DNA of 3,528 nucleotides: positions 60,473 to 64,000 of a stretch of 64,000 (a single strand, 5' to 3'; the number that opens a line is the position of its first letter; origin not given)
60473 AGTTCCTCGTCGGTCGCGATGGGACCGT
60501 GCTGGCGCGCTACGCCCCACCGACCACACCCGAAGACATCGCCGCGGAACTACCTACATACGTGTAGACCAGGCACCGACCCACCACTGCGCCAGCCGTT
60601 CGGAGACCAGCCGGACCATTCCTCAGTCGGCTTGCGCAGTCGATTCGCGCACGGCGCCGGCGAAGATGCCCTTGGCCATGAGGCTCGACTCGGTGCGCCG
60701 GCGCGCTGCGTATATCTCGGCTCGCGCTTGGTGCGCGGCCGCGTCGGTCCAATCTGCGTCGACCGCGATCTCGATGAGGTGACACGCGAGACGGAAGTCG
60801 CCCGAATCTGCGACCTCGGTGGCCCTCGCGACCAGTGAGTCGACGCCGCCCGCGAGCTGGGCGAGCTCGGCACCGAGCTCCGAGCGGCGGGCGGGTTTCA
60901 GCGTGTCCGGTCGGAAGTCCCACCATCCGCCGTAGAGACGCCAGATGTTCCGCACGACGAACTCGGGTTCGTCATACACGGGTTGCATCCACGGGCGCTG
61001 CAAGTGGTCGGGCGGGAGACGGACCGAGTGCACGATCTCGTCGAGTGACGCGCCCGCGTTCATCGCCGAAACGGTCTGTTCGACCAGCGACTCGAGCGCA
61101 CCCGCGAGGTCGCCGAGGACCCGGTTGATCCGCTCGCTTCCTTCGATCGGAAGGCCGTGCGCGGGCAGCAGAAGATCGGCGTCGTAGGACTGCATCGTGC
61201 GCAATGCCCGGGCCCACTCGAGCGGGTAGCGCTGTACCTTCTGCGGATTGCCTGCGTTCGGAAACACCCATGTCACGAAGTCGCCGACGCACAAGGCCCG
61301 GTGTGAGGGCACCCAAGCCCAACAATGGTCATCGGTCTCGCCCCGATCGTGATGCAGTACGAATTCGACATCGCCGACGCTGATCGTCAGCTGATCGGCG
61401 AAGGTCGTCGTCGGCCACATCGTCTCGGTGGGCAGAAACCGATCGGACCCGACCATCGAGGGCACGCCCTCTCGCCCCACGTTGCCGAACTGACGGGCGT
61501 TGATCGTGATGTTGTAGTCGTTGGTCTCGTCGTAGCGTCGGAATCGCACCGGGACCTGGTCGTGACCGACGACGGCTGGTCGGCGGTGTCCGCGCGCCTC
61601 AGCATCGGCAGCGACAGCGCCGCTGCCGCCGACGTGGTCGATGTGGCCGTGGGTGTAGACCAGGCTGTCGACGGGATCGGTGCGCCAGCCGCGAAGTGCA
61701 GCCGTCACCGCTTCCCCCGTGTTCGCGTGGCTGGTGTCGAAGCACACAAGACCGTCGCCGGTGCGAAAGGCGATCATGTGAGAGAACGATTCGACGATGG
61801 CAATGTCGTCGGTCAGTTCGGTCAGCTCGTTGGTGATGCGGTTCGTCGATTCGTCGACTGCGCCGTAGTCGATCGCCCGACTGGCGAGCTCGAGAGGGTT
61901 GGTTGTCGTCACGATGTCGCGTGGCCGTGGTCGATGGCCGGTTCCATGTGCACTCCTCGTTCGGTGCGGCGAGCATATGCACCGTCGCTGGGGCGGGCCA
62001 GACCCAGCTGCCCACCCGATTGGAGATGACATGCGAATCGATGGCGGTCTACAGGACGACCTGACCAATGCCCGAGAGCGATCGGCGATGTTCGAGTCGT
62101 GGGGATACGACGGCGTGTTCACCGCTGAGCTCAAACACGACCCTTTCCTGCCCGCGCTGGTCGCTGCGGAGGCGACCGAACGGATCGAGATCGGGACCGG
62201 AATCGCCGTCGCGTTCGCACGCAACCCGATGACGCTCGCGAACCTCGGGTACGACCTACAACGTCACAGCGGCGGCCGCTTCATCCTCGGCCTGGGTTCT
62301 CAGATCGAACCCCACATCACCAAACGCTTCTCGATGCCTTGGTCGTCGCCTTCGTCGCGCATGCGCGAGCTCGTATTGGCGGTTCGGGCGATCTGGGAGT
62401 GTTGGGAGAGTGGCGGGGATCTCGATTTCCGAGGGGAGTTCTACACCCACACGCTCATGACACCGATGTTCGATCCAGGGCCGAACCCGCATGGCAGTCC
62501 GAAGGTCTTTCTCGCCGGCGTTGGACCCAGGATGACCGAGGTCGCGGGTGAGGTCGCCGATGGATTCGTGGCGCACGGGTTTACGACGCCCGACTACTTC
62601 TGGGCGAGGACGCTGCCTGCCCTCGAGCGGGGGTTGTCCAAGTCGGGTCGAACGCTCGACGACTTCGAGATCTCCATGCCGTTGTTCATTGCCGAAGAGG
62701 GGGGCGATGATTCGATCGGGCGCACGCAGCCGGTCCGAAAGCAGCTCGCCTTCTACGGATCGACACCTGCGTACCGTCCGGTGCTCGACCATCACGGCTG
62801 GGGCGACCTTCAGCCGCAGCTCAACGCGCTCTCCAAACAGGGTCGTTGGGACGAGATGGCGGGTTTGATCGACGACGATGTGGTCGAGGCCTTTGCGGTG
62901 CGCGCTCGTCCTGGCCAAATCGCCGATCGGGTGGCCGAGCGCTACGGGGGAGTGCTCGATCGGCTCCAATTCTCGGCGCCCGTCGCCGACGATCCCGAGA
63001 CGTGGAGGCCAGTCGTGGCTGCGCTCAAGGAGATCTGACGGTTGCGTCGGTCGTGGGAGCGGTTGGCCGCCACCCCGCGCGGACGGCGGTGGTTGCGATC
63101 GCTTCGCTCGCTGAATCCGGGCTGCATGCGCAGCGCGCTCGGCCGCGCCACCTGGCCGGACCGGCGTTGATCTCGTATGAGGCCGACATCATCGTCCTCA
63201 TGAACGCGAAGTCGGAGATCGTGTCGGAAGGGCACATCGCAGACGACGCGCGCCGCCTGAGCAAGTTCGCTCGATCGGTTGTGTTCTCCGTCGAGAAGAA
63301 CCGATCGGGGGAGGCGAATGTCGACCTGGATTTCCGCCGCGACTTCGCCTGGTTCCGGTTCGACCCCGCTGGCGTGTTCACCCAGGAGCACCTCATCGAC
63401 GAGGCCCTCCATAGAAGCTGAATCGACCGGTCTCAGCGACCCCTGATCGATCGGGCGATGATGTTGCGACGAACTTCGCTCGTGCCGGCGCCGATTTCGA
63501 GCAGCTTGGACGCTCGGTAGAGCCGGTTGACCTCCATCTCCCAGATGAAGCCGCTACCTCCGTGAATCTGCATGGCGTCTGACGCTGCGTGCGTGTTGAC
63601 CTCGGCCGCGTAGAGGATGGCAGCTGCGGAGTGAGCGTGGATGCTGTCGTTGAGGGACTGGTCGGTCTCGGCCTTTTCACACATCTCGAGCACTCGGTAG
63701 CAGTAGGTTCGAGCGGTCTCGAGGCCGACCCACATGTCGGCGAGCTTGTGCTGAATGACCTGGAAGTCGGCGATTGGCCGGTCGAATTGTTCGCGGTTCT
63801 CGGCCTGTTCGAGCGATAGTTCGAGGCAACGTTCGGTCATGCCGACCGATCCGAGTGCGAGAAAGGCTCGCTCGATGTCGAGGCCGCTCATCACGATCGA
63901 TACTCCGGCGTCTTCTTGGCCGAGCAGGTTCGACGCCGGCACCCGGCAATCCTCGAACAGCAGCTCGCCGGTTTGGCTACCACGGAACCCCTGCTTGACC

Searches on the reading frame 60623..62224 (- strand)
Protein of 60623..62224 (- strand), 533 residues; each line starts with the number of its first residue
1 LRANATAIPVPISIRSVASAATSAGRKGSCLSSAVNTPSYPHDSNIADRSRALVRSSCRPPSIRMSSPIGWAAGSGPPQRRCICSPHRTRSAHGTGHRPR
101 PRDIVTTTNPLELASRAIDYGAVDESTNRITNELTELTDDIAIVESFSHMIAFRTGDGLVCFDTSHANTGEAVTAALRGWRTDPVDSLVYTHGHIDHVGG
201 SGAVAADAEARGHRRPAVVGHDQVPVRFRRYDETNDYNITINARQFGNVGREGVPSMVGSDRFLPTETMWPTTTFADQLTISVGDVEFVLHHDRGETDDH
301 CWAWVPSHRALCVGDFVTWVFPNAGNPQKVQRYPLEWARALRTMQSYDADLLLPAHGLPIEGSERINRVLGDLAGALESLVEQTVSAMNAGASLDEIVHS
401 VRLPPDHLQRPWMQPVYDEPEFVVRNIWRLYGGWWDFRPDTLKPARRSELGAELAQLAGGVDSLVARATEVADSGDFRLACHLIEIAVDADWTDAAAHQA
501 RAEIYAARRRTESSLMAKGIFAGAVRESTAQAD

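Call 81: search_protein_families(library=pfam, proteins=[window:60623-62224:-])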
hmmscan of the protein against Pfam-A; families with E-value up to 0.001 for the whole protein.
window:60623-62224:- (533 aa): 3 families
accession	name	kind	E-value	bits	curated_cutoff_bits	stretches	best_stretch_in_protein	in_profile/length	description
PF14863.12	Alkyl_sulf_dimr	-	8.5e-31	107.7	26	1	395-527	3-135/139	Alkyl sulfatase dimerisation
PF00753.33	Lactamase_B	-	6.3e-11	43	22.7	1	149-356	7-196/196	Metallo-beta-lactamase superfamily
PF12706.13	Lactamase_B_2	-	0.00046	20.3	27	0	182-230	28-72/200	Beta-lactamase superfamily domain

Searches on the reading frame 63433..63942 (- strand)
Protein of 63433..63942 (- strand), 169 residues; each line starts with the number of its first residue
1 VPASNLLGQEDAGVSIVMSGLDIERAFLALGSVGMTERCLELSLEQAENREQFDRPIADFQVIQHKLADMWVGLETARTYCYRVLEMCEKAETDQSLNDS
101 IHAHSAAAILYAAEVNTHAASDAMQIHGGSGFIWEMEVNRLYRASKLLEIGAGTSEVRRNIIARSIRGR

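Call 81: search_protein_families(library=pfam, proteins=[window:63433-63942:-])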
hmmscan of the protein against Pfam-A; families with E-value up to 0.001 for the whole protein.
window:63433-63942:- (169 aa): 2 families
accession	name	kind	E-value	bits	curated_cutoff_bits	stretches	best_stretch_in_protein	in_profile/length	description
PF00441.29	Acyl-CoA_dh_1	-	1.4e-44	152.3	22.4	1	12-166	2-149/150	Acyl-CoA dehydrogenase, C-terminal domain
PF08028.16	Acyl-CoA_dh_2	-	4e-15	56.7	22.7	1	29-143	4-121/134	Acyl-CoA dehydrogenase, C-terminal domain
